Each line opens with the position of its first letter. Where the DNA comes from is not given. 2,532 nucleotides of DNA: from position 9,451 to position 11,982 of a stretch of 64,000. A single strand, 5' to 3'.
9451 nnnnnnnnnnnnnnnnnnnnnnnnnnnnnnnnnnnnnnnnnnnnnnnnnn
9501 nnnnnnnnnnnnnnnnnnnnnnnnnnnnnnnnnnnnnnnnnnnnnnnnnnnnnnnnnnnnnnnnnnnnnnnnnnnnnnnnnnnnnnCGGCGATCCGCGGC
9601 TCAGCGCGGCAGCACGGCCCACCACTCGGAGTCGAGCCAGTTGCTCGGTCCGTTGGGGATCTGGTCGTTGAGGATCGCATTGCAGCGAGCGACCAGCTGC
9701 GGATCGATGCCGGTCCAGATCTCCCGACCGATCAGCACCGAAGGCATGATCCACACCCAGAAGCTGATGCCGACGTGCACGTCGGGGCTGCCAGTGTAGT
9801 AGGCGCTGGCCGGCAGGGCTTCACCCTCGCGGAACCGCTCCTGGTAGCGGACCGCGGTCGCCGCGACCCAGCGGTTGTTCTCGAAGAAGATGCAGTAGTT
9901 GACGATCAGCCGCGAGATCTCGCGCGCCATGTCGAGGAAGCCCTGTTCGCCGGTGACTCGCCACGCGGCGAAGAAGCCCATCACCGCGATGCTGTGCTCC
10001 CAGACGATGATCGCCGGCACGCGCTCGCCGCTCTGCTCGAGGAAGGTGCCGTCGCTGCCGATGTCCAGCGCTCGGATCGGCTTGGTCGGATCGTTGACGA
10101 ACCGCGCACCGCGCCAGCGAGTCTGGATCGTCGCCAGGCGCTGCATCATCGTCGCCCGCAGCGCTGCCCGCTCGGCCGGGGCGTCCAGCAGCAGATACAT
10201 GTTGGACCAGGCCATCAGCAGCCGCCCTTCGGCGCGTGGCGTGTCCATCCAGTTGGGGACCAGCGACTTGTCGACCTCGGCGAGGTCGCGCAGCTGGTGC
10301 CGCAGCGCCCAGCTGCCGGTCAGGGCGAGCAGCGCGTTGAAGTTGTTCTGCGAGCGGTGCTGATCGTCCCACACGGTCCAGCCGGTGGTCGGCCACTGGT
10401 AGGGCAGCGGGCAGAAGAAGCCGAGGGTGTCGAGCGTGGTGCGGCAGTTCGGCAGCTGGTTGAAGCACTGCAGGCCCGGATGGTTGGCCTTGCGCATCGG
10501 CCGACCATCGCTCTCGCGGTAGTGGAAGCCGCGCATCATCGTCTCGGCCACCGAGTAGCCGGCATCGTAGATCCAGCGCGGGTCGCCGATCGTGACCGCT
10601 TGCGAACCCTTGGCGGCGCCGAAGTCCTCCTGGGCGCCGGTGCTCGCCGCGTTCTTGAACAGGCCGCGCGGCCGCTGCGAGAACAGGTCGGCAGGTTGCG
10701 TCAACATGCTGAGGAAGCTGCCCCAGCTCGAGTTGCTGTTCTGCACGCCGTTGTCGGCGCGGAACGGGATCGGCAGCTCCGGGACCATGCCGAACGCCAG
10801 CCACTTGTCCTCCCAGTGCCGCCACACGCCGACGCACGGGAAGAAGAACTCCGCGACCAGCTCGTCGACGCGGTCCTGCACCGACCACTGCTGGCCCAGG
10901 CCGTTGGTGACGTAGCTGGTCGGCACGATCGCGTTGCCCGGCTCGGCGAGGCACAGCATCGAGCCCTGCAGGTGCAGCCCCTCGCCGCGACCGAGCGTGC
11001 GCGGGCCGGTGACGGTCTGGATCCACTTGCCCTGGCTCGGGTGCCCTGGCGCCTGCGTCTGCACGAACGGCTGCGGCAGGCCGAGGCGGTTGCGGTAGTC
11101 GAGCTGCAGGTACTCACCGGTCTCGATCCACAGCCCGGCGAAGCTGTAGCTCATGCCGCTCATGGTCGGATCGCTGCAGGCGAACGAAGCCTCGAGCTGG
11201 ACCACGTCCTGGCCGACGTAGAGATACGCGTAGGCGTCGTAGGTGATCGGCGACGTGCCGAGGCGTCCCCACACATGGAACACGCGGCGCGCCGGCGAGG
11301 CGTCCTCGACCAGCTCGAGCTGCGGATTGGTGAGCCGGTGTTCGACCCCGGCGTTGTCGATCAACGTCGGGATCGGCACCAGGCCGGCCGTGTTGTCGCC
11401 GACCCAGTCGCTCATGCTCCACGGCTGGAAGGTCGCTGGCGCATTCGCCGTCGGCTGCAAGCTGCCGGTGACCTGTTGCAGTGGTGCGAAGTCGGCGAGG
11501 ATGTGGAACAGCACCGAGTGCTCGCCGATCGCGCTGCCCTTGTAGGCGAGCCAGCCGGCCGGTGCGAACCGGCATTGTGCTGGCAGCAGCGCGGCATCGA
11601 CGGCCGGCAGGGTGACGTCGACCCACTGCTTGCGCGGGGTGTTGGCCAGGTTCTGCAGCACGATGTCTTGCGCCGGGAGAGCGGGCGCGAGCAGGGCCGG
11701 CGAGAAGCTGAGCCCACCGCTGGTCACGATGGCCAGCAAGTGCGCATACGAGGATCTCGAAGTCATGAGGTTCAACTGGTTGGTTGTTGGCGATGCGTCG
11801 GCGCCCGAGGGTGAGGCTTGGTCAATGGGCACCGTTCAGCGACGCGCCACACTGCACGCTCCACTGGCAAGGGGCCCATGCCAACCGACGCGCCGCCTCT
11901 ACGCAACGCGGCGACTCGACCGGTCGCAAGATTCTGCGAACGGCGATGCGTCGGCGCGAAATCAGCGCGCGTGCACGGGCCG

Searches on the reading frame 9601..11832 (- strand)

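Call 9: search_protein_families(library=ncbifam, proteins=[window:9601-11832:-], max_evalue=0.001)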
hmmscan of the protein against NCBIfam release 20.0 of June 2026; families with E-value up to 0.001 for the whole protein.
window:9601-11832:- (743 aa): 1 family
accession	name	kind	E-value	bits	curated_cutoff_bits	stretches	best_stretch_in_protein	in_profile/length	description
NF041848.1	celb_epim_EpiA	equivalog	4.4e-05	22.7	800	1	603-662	312-371/405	cellobiose 2-epimerase EpiA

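Call 10: search_protein_families(library=pfam, proteins=[window:9601-11832:-], max_evalue=0.001)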
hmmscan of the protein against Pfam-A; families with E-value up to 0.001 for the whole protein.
window:9601-11832:- (743 aa): 0 families
